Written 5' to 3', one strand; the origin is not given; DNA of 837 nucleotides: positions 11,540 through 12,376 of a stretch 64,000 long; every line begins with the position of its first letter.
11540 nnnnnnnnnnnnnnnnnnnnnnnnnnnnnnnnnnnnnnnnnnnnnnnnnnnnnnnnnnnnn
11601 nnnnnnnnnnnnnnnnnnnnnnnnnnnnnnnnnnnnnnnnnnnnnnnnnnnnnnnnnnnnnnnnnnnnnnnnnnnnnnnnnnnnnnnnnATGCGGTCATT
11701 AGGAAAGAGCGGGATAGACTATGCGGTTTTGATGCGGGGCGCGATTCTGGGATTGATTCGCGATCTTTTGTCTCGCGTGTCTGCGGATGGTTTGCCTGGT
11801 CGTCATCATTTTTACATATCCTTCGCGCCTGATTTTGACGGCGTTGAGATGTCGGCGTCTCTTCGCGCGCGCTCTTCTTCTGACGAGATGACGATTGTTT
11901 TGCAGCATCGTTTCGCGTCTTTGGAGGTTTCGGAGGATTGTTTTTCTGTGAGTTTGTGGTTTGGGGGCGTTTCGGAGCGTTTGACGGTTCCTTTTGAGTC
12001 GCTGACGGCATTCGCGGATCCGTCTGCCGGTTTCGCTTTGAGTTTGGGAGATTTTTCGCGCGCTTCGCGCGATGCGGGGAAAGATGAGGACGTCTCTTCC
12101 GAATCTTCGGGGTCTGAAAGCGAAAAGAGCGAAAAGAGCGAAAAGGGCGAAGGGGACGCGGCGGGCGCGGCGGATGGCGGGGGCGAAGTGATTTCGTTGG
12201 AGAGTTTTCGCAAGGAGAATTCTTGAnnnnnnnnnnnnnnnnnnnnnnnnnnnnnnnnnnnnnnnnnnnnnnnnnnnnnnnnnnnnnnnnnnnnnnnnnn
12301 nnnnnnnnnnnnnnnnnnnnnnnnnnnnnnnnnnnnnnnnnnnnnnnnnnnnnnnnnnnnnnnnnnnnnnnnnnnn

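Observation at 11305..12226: Permuted two-piece tmRNA (tag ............) sits immediately upstream of its own adaptor gene sspB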

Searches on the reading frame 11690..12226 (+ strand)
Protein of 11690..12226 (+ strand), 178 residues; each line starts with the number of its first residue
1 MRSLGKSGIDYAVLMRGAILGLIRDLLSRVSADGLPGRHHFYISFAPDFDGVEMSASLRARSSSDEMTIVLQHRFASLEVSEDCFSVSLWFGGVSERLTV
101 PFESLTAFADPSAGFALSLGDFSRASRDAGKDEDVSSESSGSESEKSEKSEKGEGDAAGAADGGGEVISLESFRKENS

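Call 6: search_protein_families(library=pfam, proteins=[window:11690-12226:+], max_evalue=0.01)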
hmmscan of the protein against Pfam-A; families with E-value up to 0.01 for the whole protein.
window:11690-12226:+ (178 aa): 1 family
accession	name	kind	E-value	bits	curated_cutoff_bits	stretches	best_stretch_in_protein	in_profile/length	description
PF04386.18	SspB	-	2.1e-33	116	27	1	15-167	3-154/156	Stringent starvation protein B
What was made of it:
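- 11690..12226 (+): sspB, encoding an alpha-type SspB adaptor of 178 aa. It has an N-terminal substrate-binding domain, an acidic Ser/Glu-rich linker and a C-terminal ClpX-binding motif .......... Pfam PF04386 scores 116 bits against a cut-off of 27 and covers profile positions 3-154 of 156 (call 6).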

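Call 7: search_protein_families(library=ncbifam, proteins=[window:11690-12226:+], max_evalue=0.01)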
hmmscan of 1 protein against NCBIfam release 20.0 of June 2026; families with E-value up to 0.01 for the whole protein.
window:11690-12226:+ (178 aa): 1 family
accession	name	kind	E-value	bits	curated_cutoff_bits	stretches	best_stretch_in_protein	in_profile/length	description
NF008764.0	PRK11798.1-4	equivalog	0.0029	17.5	191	1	74-150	56-131/143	ClpXP protease specificity-enhancing factor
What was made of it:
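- On SspB, gamma/beta type (NCBIfam NF008764 equivalog): 17.5 bits against 191 (call 7).
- The NCBIfam equivalog for gamma-type SspB is not met (17.5 bits against a cut-off of 191, call 7).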

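Call 8: search_solved_structures(query=window:11690-12226:+, max_evalue=0.01, show_alignments=2)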
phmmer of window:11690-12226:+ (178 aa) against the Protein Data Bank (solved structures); distinct sequences matched with E-value up to 0.01: 3.
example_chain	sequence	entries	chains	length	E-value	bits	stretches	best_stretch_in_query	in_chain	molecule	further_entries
2nys_A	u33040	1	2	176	5.2e-25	91.6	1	5-176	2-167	AGR_C_3712p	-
2qas_A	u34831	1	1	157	1.3e-20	77.3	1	10-121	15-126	Hypothetical protein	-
2qaz_A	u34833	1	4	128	2.1e-20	76.6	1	10-119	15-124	SspB Protein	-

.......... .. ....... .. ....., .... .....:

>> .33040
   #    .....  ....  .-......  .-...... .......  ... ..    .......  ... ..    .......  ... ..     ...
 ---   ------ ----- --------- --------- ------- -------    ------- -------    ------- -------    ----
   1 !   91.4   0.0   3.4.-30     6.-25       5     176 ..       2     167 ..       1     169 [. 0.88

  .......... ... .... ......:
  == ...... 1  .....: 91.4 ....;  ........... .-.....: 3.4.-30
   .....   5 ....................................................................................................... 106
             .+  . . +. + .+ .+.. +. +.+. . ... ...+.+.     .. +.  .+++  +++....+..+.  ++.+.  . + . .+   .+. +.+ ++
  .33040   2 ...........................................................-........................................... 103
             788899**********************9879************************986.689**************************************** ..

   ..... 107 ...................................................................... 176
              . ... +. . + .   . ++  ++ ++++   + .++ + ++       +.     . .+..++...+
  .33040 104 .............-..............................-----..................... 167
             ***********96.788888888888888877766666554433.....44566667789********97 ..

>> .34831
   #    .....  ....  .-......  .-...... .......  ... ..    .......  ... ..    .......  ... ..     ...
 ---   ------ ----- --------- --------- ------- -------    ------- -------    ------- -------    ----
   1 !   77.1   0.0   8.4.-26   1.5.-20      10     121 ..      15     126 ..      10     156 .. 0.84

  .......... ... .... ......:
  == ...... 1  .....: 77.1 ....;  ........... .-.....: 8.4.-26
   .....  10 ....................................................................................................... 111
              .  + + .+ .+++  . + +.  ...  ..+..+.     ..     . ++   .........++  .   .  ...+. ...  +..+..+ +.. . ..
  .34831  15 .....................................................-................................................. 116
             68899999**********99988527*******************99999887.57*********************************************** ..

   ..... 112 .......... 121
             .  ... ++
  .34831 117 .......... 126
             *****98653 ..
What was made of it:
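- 11690..12226 (+): PDB matches: 2nys at 5e-25 and 2qas/2qaz (Caulobacter SspB) at about 1e-20 (call 8).
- On SspB, alpha type (Pfam PF04386): 2nys (AGR_C_3712p) at 5.2e-25; 2qas and 2qaz (Caulobacter SspB) at about 1e-20 (call 8).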

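Call 9: find_homologous_proteins(query=window:11690-12226:+, max_evalue=0.00001)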
Query window:11690-12226:+ (178 aa): 1764 proteins with E <= 0.00001 among 2155 candidates; the best 120 are listed.
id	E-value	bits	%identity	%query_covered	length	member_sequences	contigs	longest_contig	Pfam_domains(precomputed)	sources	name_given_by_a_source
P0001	3.8e-36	143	61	63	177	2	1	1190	PF04386.19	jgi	jgi:hypothetical protein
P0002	3.9e-34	136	44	94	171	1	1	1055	PF04386.19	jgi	-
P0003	6.0e-34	135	43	98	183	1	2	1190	PF04386.19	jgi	jgi:uncharacterized protein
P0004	1.3e-32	131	44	97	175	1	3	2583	PF04386.19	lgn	-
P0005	1.9e-32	131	45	94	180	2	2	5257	PF04386.19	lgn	-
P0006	2.0e-32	130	49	66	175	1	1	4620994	PF04386.19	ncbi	-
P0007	2.8e-32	130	45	97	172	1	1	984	PF04386.19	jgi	jgi:hypothetical protein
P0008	3.9e-32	129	46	94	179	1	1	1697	PF04386.19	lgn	-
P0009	5.3e-32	129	45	94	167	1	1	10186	PF04386.19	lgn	-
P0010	6.8e-32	129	40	99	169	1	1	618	PF04386.19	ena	-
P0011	1.1e-31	128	43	93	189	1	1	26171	PF04386.19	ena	-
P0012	2.1e-31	127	45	94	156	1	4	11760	PF04386.19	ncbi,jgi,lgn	jgi:hypothetical protein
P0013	4.2e-31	126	44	98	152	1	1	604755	PF04386.19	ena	-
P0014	5.2e-31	126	45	94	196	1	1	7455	PF04386.19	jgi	jgi:hypothetical protein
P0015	5.9e-31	126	45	98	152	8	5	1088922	PF04386.19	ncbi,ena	-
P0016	6.3e-31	126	57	63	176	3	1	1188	PF04386.19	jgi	-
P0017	7.3e-31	125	52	63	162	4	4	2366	PF04386.19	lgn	-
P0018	7.6e-31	125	44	98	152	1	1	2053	PF04386.19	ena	-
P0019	1.2e-30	125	44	99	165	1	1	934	PF04386.19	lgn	-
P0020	1.6e-30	124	42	89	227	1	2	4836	PF04386.19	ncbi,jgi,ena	-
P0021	2.4e-30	124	42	96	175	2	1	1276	PF04386.19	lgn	-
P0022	2.5e-30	124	56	63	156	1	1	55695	PF04386.19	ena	-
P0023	2.6e-30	124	43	97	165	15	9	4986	PF04386.19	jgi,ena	jgi:hypothetical protein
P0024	3.6e-30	123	40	89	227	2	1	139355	PF04386.19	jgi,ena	-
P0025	3.8e-30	123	45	94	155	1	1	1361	PF04386.19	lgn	-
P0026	4.8e-30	123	43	95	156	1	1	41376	PF04386.19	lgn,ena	-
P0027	4.8e-30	123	44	96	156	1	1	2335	PF04386.19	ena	-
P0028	9.4e-30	122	46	94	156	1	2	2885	PF04386.19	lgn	-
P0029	9.8e-30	122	40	96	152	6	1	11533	PF04386.19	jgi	-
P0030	1.0e-29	122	40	98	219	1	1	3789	PF04386.19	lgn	-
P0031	1.1e-29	121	54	65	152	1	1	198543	PF04386.19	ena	-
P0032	1.2e-29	121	42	93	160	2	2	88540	PF04386.19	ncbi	ncbi:MAG: ClpXP protease specificity-enhancing factor SspB [Alphaproteobacteria bacterium]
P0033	1.3e-29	121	42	94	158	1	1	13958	PF04386.19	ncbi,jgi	jgi:hypothetical protein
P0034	1.4e-29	121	42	98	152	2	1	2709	PF04386.19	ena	-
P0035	1.5e-29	121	40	98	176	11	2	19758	PF04386.19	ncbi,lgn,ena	-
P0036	1.5e-29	121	43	86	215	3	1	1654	PF04386.19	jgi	jgi:uncharacterized protein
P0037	1.8e-29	121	42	99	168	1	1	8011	PF04386.19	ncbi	-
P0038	1.8e-29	121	40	94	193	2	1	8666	PF04386.19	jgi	jgi:hypothetical protein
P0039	2.0e-29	121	38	94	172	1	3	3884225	PF04386.19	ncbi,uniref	ncbi:SspB family protein [Fodinicurvata halophila]|uniref:SspB family protein n=1 Tax=Fodinicurvata 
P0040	2.1e-29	121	49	66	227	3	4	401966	PF04386.19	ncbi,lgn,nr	ncbi:MAG: hypothetical protein B7Y80_02625 [Hyphomicrobium sp. 32-62-53]|nr:MAG: hypothetical protei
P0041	2.4e-29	120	39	94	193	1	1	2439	PF04386.19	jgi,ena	-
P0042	2.4e-29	120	44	94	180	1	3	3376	PF04386.19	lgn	-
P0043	2.5e-29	120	43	96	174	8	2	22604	PF04386.19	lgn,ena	-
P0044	2.5e-29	120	40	94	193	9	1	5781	PF04386.19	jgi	jgi:hypothetical protein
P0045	3.0e-29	120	45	83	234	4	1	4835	PF04386.19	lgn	-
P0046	3.6e-29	120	35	97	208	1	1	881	PF04386.19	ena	-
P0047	3.7e-29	120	46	94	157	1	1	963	PF04386.19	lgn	-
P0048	3.8e-29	120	53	61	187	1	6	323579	PF04386.19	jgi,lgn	jgi:hypothetical protein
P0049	4.3e-29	120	39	94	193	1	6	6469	PF04386.19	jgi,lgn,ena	jgi:uncharacterized protein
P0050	4.6e-29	119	41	93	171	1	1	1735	PF04386.19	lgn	-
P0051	5.0e-29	119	43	93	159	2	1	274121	PF04386.19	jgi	jgi:hypothetical protein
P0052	5.2e-29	119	39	94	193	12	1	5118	PF04386.19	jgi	jgi:hypothetical protein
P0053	5.6e-29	119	45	94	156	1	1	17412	PF04386.19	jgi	-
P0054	5.7e-29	119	43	94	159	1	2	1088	PF04386.19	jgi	jgi:hypothetical protein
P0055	5.7e-29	119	38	97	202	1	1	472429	PF04386.19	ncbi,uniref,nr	ncbi:SspB family protein [Microvirga guangxiensis]|uniref:Stringent starvation protein B n=1 Tax=Mic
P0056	6.0e-29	119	42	96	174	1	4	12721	PF04386.19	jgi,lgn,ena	jgi:hypothetical protein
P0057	6.1e-29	119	45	79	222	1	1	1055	PF04386.19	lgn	-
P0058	6.5e-29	119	40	94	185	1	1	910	PF04386.19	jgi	jgi:hypothetical protein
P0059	6.6e-29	119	39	94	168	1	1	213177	PF04386.19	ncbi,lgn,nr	ncbi:MAG: hypothetical protein GC131_08490 [Alphaproteobacteria bacterium]|nr:hypothetical protein [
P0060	7.8e-29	119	37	94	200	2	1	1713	PF04386.19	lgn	-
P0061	9.1e-29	119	41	94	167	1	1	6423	PF04386.19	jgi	-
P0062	9.8e-29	118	43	93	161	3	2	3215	PF04386.19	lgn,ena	-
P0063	1.0e-28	118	42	94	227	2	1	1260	PF04386.19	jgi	jgi:hypothetical protein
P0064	1.1e-28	118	39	94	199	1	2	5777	PF04386.19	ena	-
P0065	1.2e-28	118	41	97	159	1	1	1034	PF04386.19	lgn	-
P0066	1.2e-28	118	53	67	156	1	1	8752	PF04386.19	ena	-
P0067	1.4e-28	118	41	98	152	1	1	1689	PF04386.19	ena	-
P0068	1.4e-28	118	43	94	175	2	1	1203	PF04386.19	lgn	-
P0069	1.5e-28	118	41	96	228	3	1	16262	PF04386.19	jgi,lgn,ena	jgi:hypothetical protein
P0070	1.5e-28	118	40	94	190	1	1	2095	PF04386.19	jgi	jgi:hypothetical protein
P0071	1.6e-28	118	40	94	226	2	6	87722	PF04386.19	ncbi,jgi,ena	-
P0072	1.8e-28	118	44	97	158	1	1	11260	PF04386.19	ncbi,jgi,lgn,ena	jgi:hypothetical protein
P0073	1.8e-28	118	38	98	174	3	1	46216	PF04386.19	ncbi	-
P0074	1.8e-28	118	38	94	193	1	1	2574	PF04386.19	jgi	jgi:uncharacterized protein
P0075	1.8e-28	118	41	97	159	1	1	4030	PF04386.19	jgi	-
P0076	1.8e-28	118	42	96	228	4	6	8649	PF04386.19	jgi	jgi:hypothetical protein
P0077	2.0e-28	117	38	93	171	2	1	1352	PF04386.19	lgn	-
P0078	2.0e-28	117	39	94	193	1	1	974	PF04386.19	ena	-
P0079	2.1e-28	117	46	75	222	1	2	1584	PF04386.19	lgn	-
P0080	2.1e-28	117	38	97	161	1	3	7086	PF04386.19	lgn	-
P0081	2.1e-28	117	40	97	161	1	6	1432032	PF04386.19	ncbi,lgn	ncbi:MAG: SspB family protein [Rickettsiales bacterium]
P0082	2.2e-28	117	39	94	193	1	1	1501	PF04386.19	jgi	-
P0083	2.4e-28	117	38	94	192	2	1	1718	PF04386.19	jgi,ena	jgi:hypothetical protein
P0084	2.5e-28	117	40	94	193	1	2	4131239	PF04386.19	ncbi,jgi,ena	jgi:hypothetical protein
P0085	2.6e-28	117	42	93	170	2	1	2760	PF04386.19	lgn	-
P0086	2.7e-28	117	42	89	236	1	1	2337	PF04386.19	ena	-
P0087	2.7e-28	117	42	93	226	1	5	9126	PF04386.19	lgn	-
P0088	2.8e-28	117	45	83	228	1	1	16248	PF04386.19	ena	-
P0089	2.9e-28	117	42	81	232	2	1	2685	PF04386.19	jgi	-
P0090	2.9e-28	117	41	96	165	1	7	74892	PF04386.19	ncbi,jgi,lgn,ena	-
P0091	2.9e-28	117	41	93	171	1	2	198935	PF04386.19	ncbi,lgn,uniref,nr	ncbi:MAG: SspB family protein [Pseudomonadota bacterium]|uniref:SspB family protein n=1 Tax=Fodinicu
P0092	3.0e-28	117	40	97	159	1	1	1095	PF04386.19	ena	-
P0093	3.0e-28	117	39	94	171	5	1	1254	PF04386.19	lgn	-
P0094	3.2e-28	117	39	94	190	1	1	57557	PF04386.19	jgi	jgi:hypothetical protein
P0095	3.3e-28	117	42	94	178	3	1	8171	PF04386.19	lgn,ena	-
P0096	3.4e-28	117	46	94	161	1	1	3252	PF04386.19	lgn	-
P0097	3.5e-28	117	42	94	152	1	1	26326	PF04386.19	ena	-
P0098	3.5e-28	117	48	65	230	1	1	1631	PF04386.19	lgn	-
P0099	3.6e-28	117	39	97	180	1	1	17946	PF04386.19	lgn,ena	-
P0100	3.7e-28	117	41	94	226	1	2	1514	PF04386.19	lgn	-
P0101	3.7e-28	117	41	94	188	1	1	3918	PF04386.19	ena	-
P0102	3.8e-28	116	38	97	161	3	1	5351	PF04386.19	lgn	-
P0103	4.3e-28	116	35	96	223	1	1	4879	PF04386.19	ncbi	ncbi:MAG: SspB family protein [Hyphomicrobiaceae bacterium]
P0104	4.7e-28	116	44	84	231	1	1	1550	PF04386.19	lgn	-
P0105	4.8e-28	116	42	93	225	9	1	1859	PF04386.19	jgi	jgi:hypothetical protein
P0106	4.9e-28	116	43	94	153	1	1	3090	PF04386.19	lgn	-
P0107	5.0e-28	116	43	94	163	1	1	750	PF04386.19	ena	-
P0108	5.2e-28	116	49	65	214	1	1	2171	PF04386.19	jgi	jgi:hypothetical protein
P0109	5.7e-28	116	43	78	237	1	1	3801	PF04386.19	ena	-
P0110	5.7e-28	116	35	94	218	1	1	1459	PF04386.19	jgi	jgi:uncharacterized protein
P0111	5.9e-28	116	42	95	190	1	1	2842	PF04386.19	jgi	-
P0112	5.9e-28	116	50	62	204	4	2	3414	PF04386.19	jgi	jgi:hypothetical protein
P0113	6.1e-28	116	48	67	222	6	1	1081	PF04386.19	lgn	-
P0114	6.5e-28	116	38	99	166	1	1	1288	PF04386.19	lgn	-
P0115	6.5e-28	116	35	99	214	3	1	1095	PF04386.19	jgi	-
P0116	6.7e-28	116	42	96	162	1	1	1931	PF04386.19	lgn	-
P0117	6.8e-28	116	39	96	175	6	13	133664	PF04386.19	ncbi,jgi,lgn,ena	jgi:hypothetical protein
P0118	7.0e-28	116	42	96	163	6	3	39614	PF04386.19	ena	-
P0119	7.3e-28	116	41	94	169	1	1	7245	PF04386.19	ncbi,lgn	-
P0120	7.3e-28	116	49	66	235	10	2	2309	PF04386.19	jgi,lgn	-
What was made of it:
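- Closest known: Alpha-type SspB: Caulobacter crescentus SspB. Different: The closest protein in the 5.8-billion-sequence collection is only 61% identical over 63% of the length (call 9).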

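Call 15: find_related_loci(query=A1, collection=genome_contigs, flank=4000)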
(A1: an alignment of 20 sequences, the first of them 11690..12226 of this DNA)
Query A1 (178 aa) in genome_contigs; peptide patterns used: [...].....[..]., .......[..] (x = any residue, [..] = any of these).
600 stretches matched a pattern (row limit reached: there are more); 593 encode a relative of the query (tblastn E <= 1e-3); the best 80 are kept; 80 distinct loci.
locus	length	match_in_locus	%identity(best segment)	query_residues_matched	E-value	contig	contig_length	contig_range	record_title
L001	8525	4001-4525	45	9-176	1e-39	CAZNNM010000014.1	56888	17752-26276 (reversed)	MAG TPA_asm: uncultured Rickettsiales bacterium isolate SRP199154_co2_81 genome assembly, contig: NODE_317_length_56888_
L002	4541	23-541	38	3-178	2e-36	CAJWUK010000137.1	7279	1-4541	MAG TPA_asm: uncultured Alphaproteobacteria bacterium isolate ERR599097_bin.30_MetaBAT_v2.12.1_MAG genome assembly, cont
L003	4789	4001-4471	39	11-176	8e-37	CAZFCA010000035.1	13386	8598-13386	MAG TPA_asm: uncultured Rhodospirillaceae bacterium isolate SRP192927_co4_464 genome assembly, contig: NODE_10466_length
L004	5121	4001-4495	41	3-177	2e-36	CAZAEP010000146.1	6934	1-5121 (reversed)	MAG TPA_asm: uncultured Sphingomonadales bacterium isolate SRP163575_co1_332 genome assembly, contig: NODE_23816_length_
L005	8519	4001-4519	43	9-177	8e-36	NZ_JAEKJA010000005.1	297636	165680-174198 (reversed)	Acuticoccus mangrovi strain B2012 contig5, whole genome shotgun sequence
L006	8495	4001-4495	38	1-176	2e-32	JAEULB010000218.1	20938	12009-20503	MAG: Rhodospirillaceae bacterium isolate new MAG-110 k141_3502427, whole genome shotgun sequence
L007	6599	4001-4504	42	3-176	9e-36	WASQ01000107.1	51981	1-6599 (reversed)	MAG: Telmatospirillum sp. isolate SA7853_bin3 NODE_83_length_51981_cov_186.757886, whole genome shotgun sequence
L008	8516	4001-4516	42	9-176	5e-32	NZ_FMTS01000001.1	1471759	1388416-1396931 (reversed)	Asticcacaulis taihuensis strain CGMCC 1.3431, whole genome shotgun sequence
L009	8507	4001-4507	41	9-176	7e-32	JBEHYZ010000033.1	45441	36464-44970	MAG: Pseudomonadota bacterium isolate ESF1.bin.85 NODE_859_length_45441_cov_12.199991, whole genome shotgun sequence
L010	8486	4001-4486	42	3-176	9e-35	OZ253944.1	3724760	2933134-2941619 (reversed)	MAG: Parvibaculaceae bacterium isolate 9451e3e7-cc4b-4a1e-a967-1caca904a2e9 genome assembly, chromosome: 1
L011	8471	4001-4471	40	9-176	3e-32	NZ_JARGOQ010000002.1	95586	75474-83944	MAG: Sneathiella sp. isolate bin_em_oilr2.023 NODE_213_length_95586_cov_9.979431, whole genome shotgun sequence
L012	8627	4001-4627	37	9-177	1e-34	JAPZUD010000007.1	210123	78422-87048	MAG: Beijerinckiaceae bacterium isolate LE19-388.1C c_000000001367, whole genome shotgun sequence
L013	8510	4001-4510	38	3-178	7e-35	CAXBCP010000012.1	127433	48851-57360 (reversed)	MAG TPA_asm: uncultured Rhodospirillaceae bacterium isolate ERR2762135_concoct_49 genome assembly, contig: ERZ3421838.29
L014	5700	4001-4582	38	3-177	5e-35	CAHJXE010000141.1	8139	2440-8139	Rhizobiales bacterium isolate Lichen_MAGs_lobaria8 genome assembly, contig: NODE_9589_length_8139_cov_5.559290, whole ge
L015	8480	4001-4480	42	9-175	2e-34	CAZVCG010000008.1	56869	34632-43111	MAG TPA_asm: uncultured Rhodospirillaceae bacterium isolate SRP290908_co2_189 genome assembly, contig: NODE_628_length_5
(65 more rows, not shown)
